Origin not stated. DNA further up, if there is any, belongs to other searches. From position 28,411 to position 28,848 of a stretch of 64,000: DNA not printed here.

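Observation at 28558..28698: Unannotated 46-aa, 7-Cys peptide co-transcribed after ArsR/SmtB: possible metallothionein-like gene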

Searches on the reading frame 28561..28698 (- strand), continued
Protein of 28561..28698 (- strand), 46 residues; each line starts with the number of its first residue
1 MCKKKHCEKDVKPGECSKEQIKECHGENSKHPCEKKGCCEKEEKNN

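Call 49: search_solved_structures(query=A3, max_evalue=10, show_alignments=2)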
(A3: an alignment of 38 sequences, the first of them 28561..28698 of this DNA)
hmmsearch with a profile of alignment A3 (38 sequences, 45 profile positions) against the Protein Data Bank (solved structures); distinct sequences matched with E-value up to 10: 2.
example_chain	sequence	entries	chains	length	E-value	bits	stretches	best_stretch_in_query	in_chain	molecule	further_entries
2qts_A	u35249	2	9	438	5.5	10.3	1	5-29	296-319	Acid-sensing ion channel | Acid-sensing ion channel 1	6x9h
5wku_A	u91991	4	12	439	5.5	10.3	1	5-29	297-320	Acid-sensing ion channel 1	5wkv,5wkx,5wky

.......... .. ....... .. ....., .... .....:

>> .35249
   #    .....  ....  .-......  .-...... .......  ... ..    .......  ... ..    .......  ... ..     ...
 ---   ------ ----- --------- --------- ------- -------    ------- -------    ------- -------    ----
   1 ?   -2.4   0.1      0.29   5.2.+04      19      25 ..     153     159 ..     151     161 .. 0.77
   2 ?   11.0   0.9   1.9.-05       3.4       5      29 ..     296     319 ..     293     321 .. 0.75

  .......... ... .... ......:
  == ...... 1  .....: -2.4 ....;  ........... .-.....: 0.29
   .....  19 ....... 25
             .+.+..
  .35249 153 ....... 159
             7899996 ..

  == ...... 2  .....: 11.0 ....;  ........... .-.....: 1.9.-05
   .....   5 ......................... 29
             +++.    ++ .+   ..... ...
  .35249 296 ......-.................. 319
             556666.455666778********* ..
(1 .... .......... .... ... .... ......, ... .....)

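Call 59: list_cluster_members(proteins=[P0129, P0135, P0159, P0146, P0145, P0002])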
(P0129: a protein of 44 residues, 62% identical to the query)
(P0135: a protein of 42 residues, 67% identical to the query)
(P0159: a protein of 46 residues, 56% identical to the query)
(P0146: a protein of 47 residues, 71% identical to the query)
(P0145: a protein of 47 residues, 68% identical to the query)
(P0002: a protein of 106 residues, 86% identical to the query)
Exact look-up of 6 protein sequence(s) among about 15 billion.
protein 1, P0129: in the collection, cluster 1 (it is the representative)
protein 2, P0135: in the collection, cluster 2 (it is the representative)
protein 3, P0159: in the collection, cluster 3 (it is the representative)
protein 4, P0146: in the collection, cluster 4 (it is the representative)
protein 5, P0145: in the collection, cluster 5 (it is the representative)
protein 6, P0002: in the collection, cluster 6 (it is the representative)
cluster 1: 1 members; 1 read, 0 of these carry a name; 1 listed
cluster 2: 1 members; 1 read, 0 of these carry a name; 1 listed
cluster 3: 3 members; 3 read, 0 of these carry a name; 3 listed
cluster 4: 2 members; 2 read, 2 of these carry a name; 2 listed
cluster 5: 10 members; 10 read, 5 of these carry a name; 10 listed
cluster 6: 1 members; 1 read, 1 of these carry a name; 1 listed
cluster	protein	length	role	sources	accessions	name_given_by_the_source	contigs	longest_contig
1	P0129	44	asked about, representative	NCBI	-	-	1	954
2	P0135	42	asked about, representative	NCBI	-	-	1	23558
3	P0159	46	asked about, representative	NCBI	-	-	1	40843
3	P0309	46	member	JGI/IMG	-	-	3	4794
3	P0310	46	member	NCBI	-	-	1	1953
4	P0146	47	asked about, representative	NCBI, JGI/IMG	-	hypothetical protein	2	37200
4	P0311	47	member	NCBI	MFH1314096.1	MAG: hypothetical protein ABIJ00_12835 [Candidatus Eisenbacteria bacterium]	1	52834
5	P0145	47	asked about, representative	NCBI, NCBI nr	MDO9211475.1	MAG: hypothetical protein Q7V48_12135 [Deltaproteobacteria bacterium] | hypothetical protein [Deltaproteobacteria bacterium]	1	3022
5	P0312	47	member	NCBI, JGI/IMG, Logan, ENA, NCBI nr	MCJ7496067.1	MAG: hypothetical protein MUP68_17825 [Deltaproteobacteria bacterium] | hypothetical protein | hypothetical protein [Deltaproteobacteria bacterium]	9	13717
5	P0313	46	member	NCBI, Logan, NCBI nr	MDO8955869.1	MAG: hypothetical protein Q7W38_03365 [Deltaproteobacteria bacterium] | hypothetical protein [Deltaproteobacteria bacterium]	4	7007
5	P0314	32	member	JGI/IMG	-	hypothetical protein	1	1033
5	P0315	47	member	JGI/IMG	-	hypothetical protein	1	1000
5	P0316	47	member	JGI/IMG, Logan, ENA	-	-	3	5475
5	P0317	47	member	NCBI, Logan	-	-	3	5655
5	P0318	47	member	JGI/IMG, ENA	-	-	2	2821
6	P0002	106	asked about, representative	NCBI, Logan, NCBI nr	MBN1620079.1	winged helix-turn-helix transcriptional regulator [candidate division WOR-3 bacterium]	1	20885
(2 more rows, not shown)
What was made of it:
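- Peptide-family proteins are also recorded from Deltaproteobacteria and Eisenbacteria MAGs (call 59).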

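Call 60: predict_structure(alignment_id=A7)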
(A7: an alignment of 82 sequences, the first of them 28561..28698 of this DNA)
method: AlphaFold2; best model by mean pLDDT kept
length: 46 residues; sequences in the alignment: 82
mean_pLDDT: 62.1   pTM: 0.36
mean pLDDT of the five models: 62.1, 60.4, 57.0, 56.5, 55.9
residues with pLDDT >= 90: 0; 70-90: 12; 50-70: 30; < 50: 4
segments of 3 or more residues with pLDDT < 50: 44-46
pLDDT, mean of each block of 10 residues (from residue 1): 57 70 70 58 49
secondary structure, 60 per line:
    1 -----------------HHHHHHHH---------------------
elements in order: H18-25

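Call 61: search_protein_families(library=ncbifam, proteins=[L023:2080-2802:+, L031:2111-2809:+, L025:1362-1991:+, L014:1411-2034:+, L077:1861-2757:+, L085:268-1125:+, L013:527-1177:+, L039:2614-3624:+], max_evalue=0.00001)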
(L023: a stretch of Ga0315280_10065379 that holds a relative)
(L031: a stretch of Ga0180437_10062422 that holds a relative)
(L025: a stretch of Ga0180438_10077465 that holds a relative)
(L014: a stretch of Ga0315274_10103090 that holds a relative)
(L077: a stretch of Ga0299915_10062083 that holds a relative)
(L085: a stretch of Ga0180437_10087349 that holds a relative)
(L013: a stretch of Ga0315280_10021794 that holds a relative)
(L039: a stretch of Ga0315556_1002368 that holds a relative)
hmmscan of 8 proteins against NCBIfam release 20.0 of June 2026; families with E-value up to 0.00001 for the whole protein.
L023:2080-2802:+ (240 aa): 17 families
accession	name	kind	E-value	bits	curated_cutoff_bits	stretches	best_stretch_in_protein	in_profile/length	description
NF045667.1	MTase_DVU1556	equivalog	7.3e-14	51.7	155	1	54-152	26-118/213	DVU_1556 family methyltransferase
NF041537.1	ArsM_AhpD_UU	exception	1.6e-11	43.6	510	1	55-154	81-181/345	arsenite methyltransferase/AhpD domain selenoprotein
TIGR01934.1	MenG_MenH_UbiE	subfamily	9.6e-11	41.4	158.35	1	55-153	44-141/223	ubiquinone/menaquinone biosynthesis methyltransferase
NF001244.0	PRK00216.1-5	equivalog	5.1e-10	39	216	1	54-153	52-153/236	bifunctional demethylmenaquinone methyltransferase/2-methoxy-6-polyprenyl-1,4-benzoquinol methylase UbiE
NF047649.1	MTase_UXPK_star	exception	2.2e-09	36.8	460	1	55-153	82-181/283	methyltransferase/UXPK-star double selenoprotein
TIGR02072.1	BioC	equivalog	5.7e-09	36.1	184.95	1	54-152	38-131/244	malonyl-ACP O-methyltransferase BioC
NF052510.1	methyltran_MpqE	exception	1e-08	34.9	335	1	53-151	49-149/234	methyl-plastoquinone biosynthesis methyltransferase MpqE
TIGR00452.1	TIGR00452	equivalog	1.1e-08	34.3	275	1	54-150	121-216/316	tRNA 5-methoxyuridine(34)/uridine 5-oxyacetic acid(34) synthase CmoB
NF007610.0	PRK10258.1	equivalog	1.5e-08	34.3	342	1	45-151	37-136/251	malonyl-ACP O-methyltransferase BioC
NF043040.1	corrin_prot_MT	hypoth_equivalog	3.5e-08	33.1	180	1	55-153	46-147/216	corrinoid protein-associated methyltransferase CpaM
NF011650.0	PRK15068.1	equivalog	5.7e-08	32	209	1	43-150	118-222/324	tRNA 5-methoxyuridine(34)/uridine 5-oxyacetic acid(34) synthase CmoB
NF041536.1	ArsM_DUF2284_UU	exception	8.5e-08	31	575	1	55-154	81-181/459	arsenite methyltransferase/DUF2284 domain selenoprotein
NF041675.1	sarc_dimgly_tmase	equivalog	3.4e-07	30.5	550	1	54-151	70-167/278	sarcosine/dimethylglycine N-methyltransferase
NF001242.0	PRK00216.1-3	equivalog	5.2e-07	29.3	351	1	55-152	75-174/258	bifunctional demethylmenaquinone methyltransferase/2-methoxy-6-polyprenyl-1,4-benzoquinol methylase UbiE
NF008823.0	PRK11873.1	subfamily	1.8e-06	27.6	263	1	55-153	82-181/272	arsenite methyltransferase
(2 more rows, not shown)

L031:2111-2809:+ (232 aa): 18 families
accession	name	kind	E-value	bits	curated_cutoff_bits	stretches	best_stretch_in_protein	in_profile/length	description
NF045667.1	MTase_DVU1556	equivalog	1.1e-12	47.8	155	1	47-144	27-118/213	DVU_1556 family methyltransferase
TIGR01934.1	MenG_MenH_UbiE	subfamily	2.4e-11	43.3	158.35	1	47-145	44-141/223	ubiquinone/menaquinone biosynthesis methyltransferase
NF047649.1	MTase_UXPK_star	exception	4.4e-11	42.3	460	1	48-145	83-181/283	methyltransferase/UXPK-star double selenoprotein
NF041537.1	ArsM_AhpD_UU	exception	6e-11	41.7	510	1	47-146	81-181/345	arsenite methyltransferase/AhpD domain selenoprotein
NF052510.1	methyltran_MpqE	exception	1.1e-10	41.3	335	1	43-143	47-149/234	methyl-plastoquinone biosynthesis methyltransferase MpqE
TIGR02072.1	BioC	equivalog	3.4e-09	36.9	184.95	1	46-144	38-131/244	malonyl-ACP O-methyltransferase BioC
NF001244.0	PRK00216.1-5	equivalog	4.5e-09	36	216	1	46-145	52-153/236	bifunctional demethylmenaquinone methyltransferase/2-methoxy-6-polyprenyl-1,4-benzoquinol methylase UbiE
NF041536.1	ArsM_DUF2284_UU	exception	1.3e-08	33.7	575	1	48-145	82-180/459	arsenite methyltransferase/DUF2284 domain selenoprotein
NF008823.0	PRK11873.1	subfamily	1.9e-08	34.2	263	1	48-145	83-181/272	arsenite methyltransferase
NF043040.1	corrin_prot_MT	hypoth_equivalog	6.2e-08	32.3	180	1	47-145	46-147/216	corrinoid protein-associated methyltransferase CpaM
NF007610.0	PRK10258.1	equivalog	4.8e-07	29.4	342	1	48-143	48-136/251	malonyl-ACP O-methyltransferase BioC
NF001240.0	PRK00216.1-1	equivalog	6.8e-07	28.6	378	1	48-145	69-168/251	bifunctional demethylmenaquinone methyltransferase/2-methoxy-6-polyprenyl-1,4-benzoquinol methylase UbiE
NF045825.1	FAmtase_mtf2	equivalog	1.5e-06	27.6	400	1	48-143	64-156/248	fatty-acid O-methyltransferase Mtf2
NF001242.0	PRK00216.1-3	equivalog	5.2e-06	26.1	351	1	48-144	76-174/258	bifunctional demethylmenaquinone methyltransferase/2-methoxy-6-polyprenyl-1,4-benzoquinol methylase UbiE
TIGR03534.1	RF_mod_PrmC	equivalog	5.5e-06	26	199.1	1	47-116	93-162/253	peptide chain release factor N(5)-glutamine methyltransferase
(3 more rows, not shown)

L025:1362-1991:+ (209 aa): 16 families
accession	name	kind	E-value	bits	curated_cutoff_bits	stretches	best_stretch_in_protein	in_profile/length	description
NF041537.1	ArsM_AhpD_UU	exception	4e-13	48.9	510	1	24-195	81-242/345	arsenite methyltransferase/AhpD domain selenoprotein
NF045667.1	MTase_DVU1556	equivalog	1.4e-12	47.6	155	1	24-122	27-119/213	DVU_1556 family methyltransferase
NF047649.1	MTase_UXPK_star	exception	1.3e-11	44.1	460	1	25-122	83-181/283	methyltransferase/UXPK-star double selenoprotein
TIGR01934.1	MenG_MenH_UbiE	subfamily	1.5e-11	44.1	158.35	1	24-122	44-141/223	ubiquinone/menaquinone biosynthesis methyltransferase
TIGR02072.1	BioC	equivalog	3.9e-10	39.9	184.95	1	23-121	38-131/244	malonyl-ACP O-methyltransferase BioC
NF001244.0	PRK00216.1-5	equivalog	4.4e-10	39.3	216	1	23-122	52-153/236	bifunctional demethylmenaquinone methyltransferase/2-methoxy-6-polyprenyl-1,4-benzoquinol methylase UbiE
NF008823.0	PRK11873.1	subfamily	2.1e-09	37.3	263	1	24-122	82-181/272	arsenite methyltransferase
NF041536.1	ArsM_DUF2284_UU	exception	4.2e-09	35.3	575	1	25-126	82-184/459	arsenite methyltransferase/DUF2284 domain selenoprotein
NF052510.1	methyltran_MpqE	exception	4.7e-09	36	335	1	21-120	48-149/234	methyl-plastoquinone biosynthesis methyltransferase MpqE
NF007610.0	PRK10258.1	equivalog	7.9e-08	31.9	342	1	24-119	47-135/251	malonyl-ACP O-methyltransferase BioC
NF001242.0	PRK00216.1-3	equivalog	1.4e-07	31.2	351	1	25-121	76-174/258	bifunctional demethylmenaquinone methyltransferase/2-methoxy-6-polyprenyl-1,4-benzoquinol methylase UbiE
NF043040.1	corrin_prot_MT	hypoth_equivalog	4.6e-07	29.5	180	1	25-122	47-147/216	corrinoid protein-associated methyltransferase CpaM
NF001240.0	PRK00216.1-1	equivalog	5.4e-07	28.9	378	1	24-122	68-168/251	bifunctional demethylmenaquinone methyltransferase/2-methoxy-6-polyprenyl-1,4-benzoquinol methylase UbiE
NF045825.1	FAmtase_mtf2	equivalog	9.2e-07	28.3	400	1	25-120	64-156/248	fatty-acid O-methyltransferase Mtf2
NF041675.1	sarc_dimgly_tmase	equivalog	3.2e-06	27.3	550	1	24-120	71-167/278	sarcosine/dimethylglycine N-methyltransferase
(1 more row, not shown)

L014:1411-2034:+ (207 aa): 17 families
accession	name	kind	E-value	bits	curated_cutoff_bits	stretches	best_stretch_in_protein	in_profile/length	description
NF045667.1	MTase_DVU1556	equivalog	8.3e-13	48.3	155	1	26-123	27-118/213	DVU_1556 family methyltransferase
TIGR01934.1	MenG_MenH_UbiE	subfamily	8e-12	44.9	158.35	1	25-124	43-141/223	ubiquinone/menaquinone biosynthesis methyltransferase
NF047649.1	MTase_UXPK_star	exception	1.1e-11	44.3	460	1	27-124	83-181/283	methyltransferase/UXPK-star double selenoprotein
NF041537.1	ArsM_AhpD_UU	exception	1.7e-11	43.5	510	1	26-125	81-181/345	arsenite methyltransferase/AhpD domain selenoprotein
NF052510.1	methyltran_MpqE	exception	6e-11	42.2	335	1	21-122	46-149/234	methyl-plastoquinone biosynthesis methyltransferase MpqE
NF001244.0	PRK00216.1-5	equivalog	1.8e-09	37.3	216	1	25-124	52-153/236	bifunctional demethylmenaquinone methyltransferase/2-methoxy-6-polyprenyl-1,4-benzoquinol methylase UbiE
TIGR02072.1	BioC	equivalog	4.1e-09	36.6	184.95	1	24-123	37-131/244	malonyl-ACP O-methyltransferase BioC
NF041536.1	ArsM_DUF2284_UU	exception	1.2e-08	33.8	575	1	27-124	82-180/459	arsenite methyltransferase/DUF2284 domain selenoprotein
NF008823.0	PRK11873.1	subfamily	1.8e-08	34.2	263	1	27-124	83-181/272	arsenite methyltransferase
NF043040.1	corrin_prot_MT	hypoth_equivalog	6.9e-08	32.2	180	1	26-124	46-147/216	corrinoid protein-associated methyltransferase CpaM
NF001240.0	PRK00216.1-1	equivalog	3e-07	29.8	378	1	27-124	69-168/251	bifunctional demethylmenaquinone methyltransferase/2-methoxy-6-polyprenyl-1,4-benzoquinol methylase UbiE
NF007610.0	PRK10258.1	equivalog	6e-07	29.1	342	1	27-122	48-136/251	malonyl-ACP O-methyltransferase BioC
NF001242.0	PRK00216.1-3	equivalog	6.2e-07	29.1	351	1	26-123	75-174/258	bifunctional demethylmenaquinone methyltransferase/2-methoxy-6-polyprenyl-1,4-benzoquinol methylase UbiE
TIGR03534.1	RF_mod_PrmC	equivalog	3e-06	26.9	199.1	1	25-95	92-162/253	peptide chain release factor N(5)-glutamine methyltransferase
NF045825.1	FAmtase_mtf2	equivalog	5.3e-06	25.8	400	1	27-122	64-156/248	fatty-acid O-methyltransferase Mtf2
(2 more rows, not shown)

L077:1861-2757:+ (299 aa): 3 families
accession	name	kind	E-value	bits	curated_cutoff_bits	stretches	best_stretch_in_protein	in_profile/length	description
TIGR00937.1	2A51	subfamily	1.3e-69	235.6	171.7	1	27-297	1-268/368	chromate efflux transporter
NF053759.1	ChrTpChrBBac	equivalog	1.1e-27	96.9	250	2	25-181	6-161/180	chromate efflux transporter ChrB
NF053760.1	ChrTpChrABac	equivalog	1.6e-23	83.8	250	2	23-158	6-144/178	chromate efflux transporter ChrA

L085:268-1125:+ (285 aa): 3 families
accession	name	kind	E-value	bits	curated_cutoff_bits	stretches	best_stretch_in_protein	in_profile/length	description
TIGR04379.1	myo_inos_iolE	equivalog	8.9e-09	35.3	290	1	127-265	128-271/290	myo-inosose-2 dehydratase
NF051856.1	PsicseEpim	equivalog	4.2e-06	26.8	300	0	128-261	127-246/287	D-psicose 3-epimerase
NF041099.2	keto_glucon_epim_IolO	equivalog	6e-06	25.8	300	0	156-279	159-266/269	5-keto-L-gluconate epimerase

L013:527-1177:+ (216 aa): 19 families
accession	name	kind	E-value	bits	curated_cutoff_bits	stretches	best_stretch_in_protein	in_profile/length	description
TIGR01934.1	MenG_MenH_UbiE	subfamily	9.7e-18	64.3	158.35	1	29-145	33-151/223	ubiquinone/menaquinone biosynthesis methyltransferase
NF001244.0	PRK00216.1-5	equivalog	8.2e-17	61.3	216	1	30-147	43-165/236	bifunctional demethylmenaquinone methyltransferase/2-methoxy-6-polyprenyl-1,4-benzoquinol methylase UbiE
NF045667.1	MTase_DVU1556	equivalog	2.9e-15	56.3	155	1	26-145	13-129/213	DVU_1556 family methyltransferase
NF001241.0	PRK00216.1-2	equivalog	6.8e-15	55.3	327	1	33-147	49-159/231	demethylmenaquinone methyltransferase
NF001240.0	PRK00216.1-1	equivalog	1.1e-13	50.8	378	1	26-147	54-180/251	bifunctional demethylmenaquinone methyltransferase/2-methoxy-6-polyprenyl-1,4-benzoquinol methylase UbiE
NF001242.0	PRK00216.1-3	equivalog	1.5e-13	50.7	351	1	38-140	73-180/258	bifunctional demethylmenaquinone methyltransferase/2-methoxy-6-polyprenyl-1,4-benzoquinol methylase UbiE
NF052510.1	methyltran_MpqE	exception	8.7e-12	44.9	335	1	27-141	38-157/234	methyl-plastoquinone biosynthesis methyltransferase MpqE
NF043040.1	corrin_prot_MT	hypoth_equivalog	1e-11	44.7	180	1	35-136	41-148/216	corrinoid protein-associated methyltransferase CpaM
NF041536.1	ArsM_DUF2284_UU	exception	1.3e-08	33.6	575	1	32-137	73-182/459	arsenite methyltransferase/DUF2284 domain selenoprotein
NF041820.1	daptide_MTase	equivalog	1.5e-08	34.4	175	1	36-144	37-151/243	daptide-type RiPP biosynthesis methyltransferase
NF008264.0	PRK11036.1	equivalog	2.4e-08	33.7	366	1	38-146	47-158/261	tRNA uridine 5-oxyacetic acid(34) methyltransferase CmoM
TIGR02072.1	BioC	equivalog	3.8e-08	33.4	184.95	1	38-183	37-178/244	malonyl-ACP O-methyltransferase BioC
NF041537.1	ArsM_AhpD_UU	exception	1.3e-07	30.8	510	1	33-137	74-182/345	arsenite methyltransferase/AhpD domain selenoprotein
NF045882.1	PLipidMtase_Leg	equivalog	2.5e-07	30.7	390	1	37-190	44-199/207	phospholipid N-methyltransferase PmtA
NF047649.1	MTase_UXPK_star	exception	3.6e-07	29.5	460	1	30-137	72-183/283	methyltransferase/UXPK-star double selenoprotein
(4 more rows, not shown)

L039:2614-3624:+ (336 aa): 178 families (the best 25 are shown)
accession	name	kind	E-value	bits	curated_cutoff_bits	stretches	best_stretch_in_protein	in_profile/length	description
TIGR01188.1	drrA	subfamily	5.6e-84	282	312.45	1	23-318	1-302/302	daunorubicin resistance ABC transporter, ATP-binding protein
NF010060.0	PRK13537.1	equivalog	4.2e-55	186.8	521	1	12-235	12-235/314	nodulation factor ABC transporter ATP-binding protein NodI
NF033858.1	ABC2_perm_RbbA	equivalog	4.7e-55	186.9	1050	1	14-244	265-495/909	ribosome-associated ATPase/putative transporter RbbA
TIGR03522.1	GldA_ABC_ATP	equivalog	6e-55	186.8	402.6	1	16-317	3-301/301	gliding motility-associated ABC transporter ATP-binding subunit GldA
NF010059.0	PRK13536.1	equivalog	2.8e-51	174.3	549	1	12-229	40-257/342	nodulation factor ABC transporter ATP-binding protein NodI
TIGR01288.1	nodI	equivalog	5.3e-48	163.6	424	1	15-225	4-214/303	nodulation factor ABC transporter ATP-binding protein NodI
TIGR03864.1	PQQ_ABC_ATP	hypoth_equivalog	1.7e-47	161.9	302.25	1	15-238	1-224/236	ABC transporter, ATP-binding subunit, PQQ-dependent alcohol dehydrogenase system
TIGR03740.1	galliderm_ABC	subfamily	7.5e-43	146.8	309.75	1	17-228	2-206/223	lantibiotic protection ABC transporter ATP-binding subunit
TIGR04406.1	LPS_export_lptB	equivalog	1.2e-42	145.9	240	1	17-240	3-229/239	LPS export ABC transporter ATP-binding protein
TIGR00968.1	3a0106s01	subfamily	1.1e-37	129.9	342.75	1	16-245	1-230/237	sulfate ABC transporter ATP-binding protein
NF040840.2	tungstate_WtpC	equivalog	4.8e-36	124.7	440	1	16-246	2-231/347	tungstate ABC transporter ATP-binding protein WtpC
TIGR03265.1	PhnT2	equivalog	5.3e-36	124.6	457.7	1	15-245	4-234/353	putative 2-aminoethylphosphonate ABC transporter ATP-binding protein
NF000106.1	40850658_otr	exception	4.6e-35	121.4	750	1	12-233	10-231/351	oxytetracycline efflux ABC transporter Otr(C) ATP-binding subunit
TIGR04521.1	ECF_ATPase_2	equivalog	5e-34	117.7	330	1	27-242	17-241/279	energy-coupling factor transporter ATPase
NF006987.0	PRK09452.1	equivalog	7.4e-34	117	482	1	15-245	17-247/378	spermidine/putrescine ABC transporter ATP-binding protein PotA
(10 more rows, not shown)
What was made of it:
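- The methyltransferases and the ArsC-like protein all score below the curated cutoffs (call 61).
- Tried and rejected: Ligand from context: the methyltransferases score below the ArsM cutoffs and the window ArsC-like protein is below its cutoff (call 61).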
